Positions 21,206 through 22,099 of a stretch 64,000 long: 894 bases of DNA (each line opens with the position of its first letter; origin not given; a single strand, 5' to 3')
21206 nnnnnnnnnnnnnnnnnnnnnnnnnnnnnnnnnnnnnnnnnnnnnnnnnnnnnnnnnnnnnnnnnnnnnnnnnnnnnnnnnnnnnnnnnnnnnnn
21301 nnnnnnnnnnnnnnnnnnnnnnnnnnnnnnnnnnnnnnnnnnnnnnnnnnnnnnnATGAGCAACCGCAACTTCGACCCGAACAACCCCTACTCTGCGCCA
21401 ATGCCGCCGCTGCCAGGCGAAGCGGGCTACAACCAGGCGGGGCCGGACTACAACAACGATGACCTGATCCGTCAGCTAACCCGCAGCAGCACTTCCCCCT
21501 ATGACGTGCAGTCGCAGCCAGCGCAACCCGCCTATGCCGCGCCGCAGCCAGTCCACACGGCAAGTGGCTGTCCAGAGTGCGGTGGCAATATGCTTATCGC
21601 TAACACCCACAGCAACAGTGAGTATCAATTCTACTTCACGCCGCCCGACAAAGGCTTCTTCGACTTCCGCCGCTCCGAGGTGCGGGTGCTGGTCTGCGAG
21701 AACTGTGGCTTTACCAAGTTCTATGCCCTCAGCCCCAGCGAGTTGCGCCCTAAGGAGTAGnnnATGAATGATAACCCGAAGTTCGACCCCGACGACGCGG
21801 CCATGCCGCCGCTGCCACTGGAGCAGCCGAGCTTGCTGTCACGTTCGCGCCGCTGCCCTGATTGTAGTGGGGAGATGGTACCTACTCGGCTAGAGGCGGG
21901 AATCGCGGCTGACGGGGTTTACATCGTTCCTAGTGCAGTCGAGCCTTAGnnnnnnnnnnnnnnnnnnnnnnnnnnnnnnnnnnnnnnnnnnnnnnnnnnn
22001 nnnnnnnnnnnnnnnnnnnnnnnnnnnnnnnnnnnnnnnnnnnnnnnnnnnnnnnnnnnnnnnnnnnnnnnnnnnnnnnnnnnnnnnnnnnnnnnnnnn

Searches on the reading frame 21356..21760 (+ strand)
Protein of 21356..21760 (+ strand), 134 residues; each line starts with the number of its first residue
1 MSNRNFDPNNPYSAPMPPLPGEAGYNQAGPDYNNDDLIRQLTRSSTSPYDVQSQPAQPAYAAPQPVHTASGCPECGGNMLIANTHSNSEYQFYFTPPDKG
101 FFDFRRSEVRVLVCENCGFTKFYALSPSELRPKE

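Call 9: search_protein_families(library=pfam, max_evalue=1, proteins=[window:21356-21760:+])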
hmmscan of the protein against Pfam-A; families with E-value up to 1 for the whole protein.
window:21356-21760:+ (134 aa): 12 families
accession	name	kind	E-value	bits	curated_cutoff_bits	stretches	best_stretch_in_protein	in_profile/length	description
PF09855.14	Zn_ribbon_13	-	0.0029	18.2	23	1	101-126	25-50/63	Nucleic-acid-binding protein containing Zn-ribbon domain (DUF2082)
PF08271.17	Zn_Ribbon_TF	-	0.0038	17.2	29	1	72-87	3-17/43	TFIIB zinc-binding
PF08274.17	Zn_Ribbon_YjdM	-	0.015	15.7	30.8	0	108-118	16-26/30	PhnA Zinc-Ribbon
PF01396.24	Zn_ribbon_Top1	-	0.028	14.6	32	1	72-87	4-19/39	Topoisomerase DNA binding C4 zinc finger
PF13453.11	Zn_ribbon_TFIIB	-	0.036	13.9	22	0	72-80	2-10/41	Transcription factor zinc-finger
PF07754.17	HVO_2753_ZBP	-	0.08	13.2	33.2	0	62-81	9-28/46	Small zinc finger protein HVO_2753-like, Zn-binding pocket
PF09845.14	OapC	-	0.1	13.3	23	0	69-81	19-31/133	Origin-associated protein OapC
PF14354.12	Lar_restr_allev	-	0.13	12.9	28.6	1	72-119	6-33/58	Restriction alleviation protein Lar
PF07282.18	Cas12f1-like_TNB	-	0.14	12.8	26.3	1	65-120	24-49/60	Cas12f1-like, TNB domain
PF08792.16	A2L_zn_ribbon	-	0.16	12.1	22.9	0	72-83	6-17/33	A2L zinc ribbon domain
PF04606.18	Ogr_Delta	-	0.18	12.2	26.3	0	72-85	2-15/47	Ogr/Delta-like zinc finger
PF09723.15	Zn_ribbon_8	-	0.21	12.1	34.4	0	70-78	28-36/41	Zinc ribbon domain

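Call 15: find_homologous_proteins(query=window:21356-21760:+, max_evalue=0.001)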
Query window:21356-21760:+ (134 aa): 1 proteins with E <= 0.001 among 6 candidates.
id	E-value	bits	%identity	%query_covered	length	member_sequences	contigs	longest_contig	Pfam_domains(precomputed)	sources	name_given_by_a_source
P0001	1.6e-87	309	100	100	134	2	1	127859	-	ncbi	-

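Call 16: find_encoding_contigs(protein=P0001, flank=3000, max_places=4)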
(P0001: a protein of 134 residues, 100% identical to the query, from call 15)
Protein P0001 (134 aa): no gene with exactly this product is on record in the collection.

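Call 19: find_homologous_proteins(query=A1, max_evalue=0.01)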
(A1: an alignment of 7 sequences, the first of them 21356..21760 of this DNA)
Query A1 (7 sequences) (134 aa, profile of the alignment): 9 proteins with E <= 0.01 among 1681 candidates.
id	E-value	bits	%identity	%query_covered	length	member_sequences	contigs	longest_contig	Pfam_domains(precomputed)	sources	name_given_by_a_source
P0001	3.8e-30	122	100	100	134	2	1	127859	-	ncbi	-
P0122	1.8e-27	113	24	96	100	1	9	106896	-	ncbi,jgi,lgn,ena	-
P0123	1.2e-24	104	35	94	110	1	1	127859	-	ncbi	-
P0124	2.9e-22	97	37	96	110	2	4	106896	-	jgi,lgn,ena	-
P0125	1.0e-20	92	33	47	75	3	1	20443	-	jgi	-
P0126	2.1e-18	84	33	51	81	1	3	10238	-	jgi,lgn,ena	-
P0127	1.1e-12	66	55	15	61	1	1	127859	-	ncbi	-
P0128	6.5e-9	54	35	49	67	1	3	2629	-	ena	-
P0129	1.1e-4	40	36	19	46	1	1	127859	-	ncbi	-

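Call 20: find_encoding_contigs(protein=P0122, flank=8000, max_places=4)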
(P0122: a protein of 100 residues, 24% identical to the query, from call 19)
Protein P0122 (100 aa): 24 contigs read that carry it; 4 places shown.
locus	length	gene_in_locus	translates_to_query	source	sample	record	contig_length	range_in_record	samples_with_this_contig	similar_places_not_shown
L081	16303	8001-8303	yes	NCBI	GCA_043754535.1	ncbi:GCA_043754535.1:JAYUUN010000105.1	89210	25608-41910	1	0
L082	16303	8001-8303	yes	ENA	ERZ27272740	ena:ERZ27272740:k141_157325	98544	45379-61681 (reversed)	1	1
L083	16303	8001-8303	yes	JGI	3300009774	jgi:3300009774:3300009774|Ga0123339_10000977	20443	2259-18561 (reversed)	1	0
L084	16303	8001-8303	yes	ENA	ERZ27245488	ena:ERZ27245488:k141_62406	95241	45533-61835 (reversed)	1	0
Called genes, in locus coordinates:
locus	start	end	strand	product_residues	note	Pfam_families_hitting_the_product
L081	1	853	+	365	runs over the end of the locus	-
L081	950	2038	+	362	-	PF13439:Glyco_transf_4, PF13579:Glyco_trans_4_4, PF00534:Glycos_transf_1, PF13692:Glyco_trans_1_4, PF13524:Glyco_trans_1_2 (weak), PF20706:GT4-conflict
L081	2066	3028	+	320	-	PF01408:GFO_IDH_MocA, PF08635:ox_reductase_C (weak), PF02894:GFO_IDH_MocA_C (weak), PF22725:GFO_IDH_MocA_C3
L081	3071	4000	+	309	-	PF00296:Bac_luciferase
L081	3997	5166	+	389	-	PF20706:GT4-conflict, PF00534:Glycos_transf_1, PF13692:Glyco_trans_1_4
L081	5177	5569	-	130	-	-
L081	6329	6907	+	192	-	-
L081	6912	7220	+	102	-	-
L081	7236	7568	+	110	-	-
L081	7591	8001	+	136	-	-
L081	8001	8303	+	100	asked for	-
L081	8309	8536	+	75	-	-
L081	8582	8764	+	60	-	-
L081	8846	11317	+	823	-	PF00133:tRNA-synt_1, PF09334:tRNA-synt_1g, PF13603:tRNA-synt_1_2, PF00133:tRNA-synt_1, PF09334:tRNA-synt_1g (weak), PF08264:Anticodon_1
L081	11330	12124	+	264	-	PF07091:FmrO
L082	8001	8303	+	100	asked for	-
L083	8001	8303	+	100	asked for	-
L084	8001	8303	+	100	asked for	-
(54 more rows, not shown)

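Call 66: find_encoding_contigs(protein=P0128, flank=5000, max_places=3)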
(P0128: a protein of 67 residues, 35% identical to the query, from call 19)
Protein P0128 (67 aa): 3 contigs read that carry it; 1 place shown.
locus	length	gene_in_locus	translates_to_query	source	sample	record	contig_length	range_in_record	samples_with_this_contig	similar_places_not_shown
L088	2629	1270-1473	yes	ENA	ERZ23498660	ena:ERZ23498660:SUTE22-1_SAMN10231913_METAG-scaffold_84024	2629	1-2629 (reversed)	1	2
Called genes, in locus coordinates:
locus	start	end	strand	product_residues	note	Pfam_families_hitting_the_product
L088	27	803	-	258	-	PF01261:AP_endonuc_2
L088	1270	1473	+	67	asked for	-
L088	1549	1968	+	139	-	-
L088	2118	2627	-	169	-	?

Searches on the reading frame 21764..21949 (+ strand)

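Call 9: search_protein_families(library=pfam, max_evalue=1, proteins=[window:21764-21949:+])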
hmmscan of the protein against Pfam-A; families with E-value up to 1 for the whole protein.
window:21764-21949:+ (61 aa): 2 families
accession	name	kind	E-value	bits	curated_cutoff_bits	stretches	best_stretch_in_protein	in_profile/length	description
PF17915.7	zf_Rg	-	0.0067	16.3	25.5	1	29-47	8-26/49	Reverse gyrase zinc finger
PF13453.11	Zn_ribbon_TFIIB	-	0.078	12.8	22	1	30-50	1-20/41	Transcription factor zinc-finger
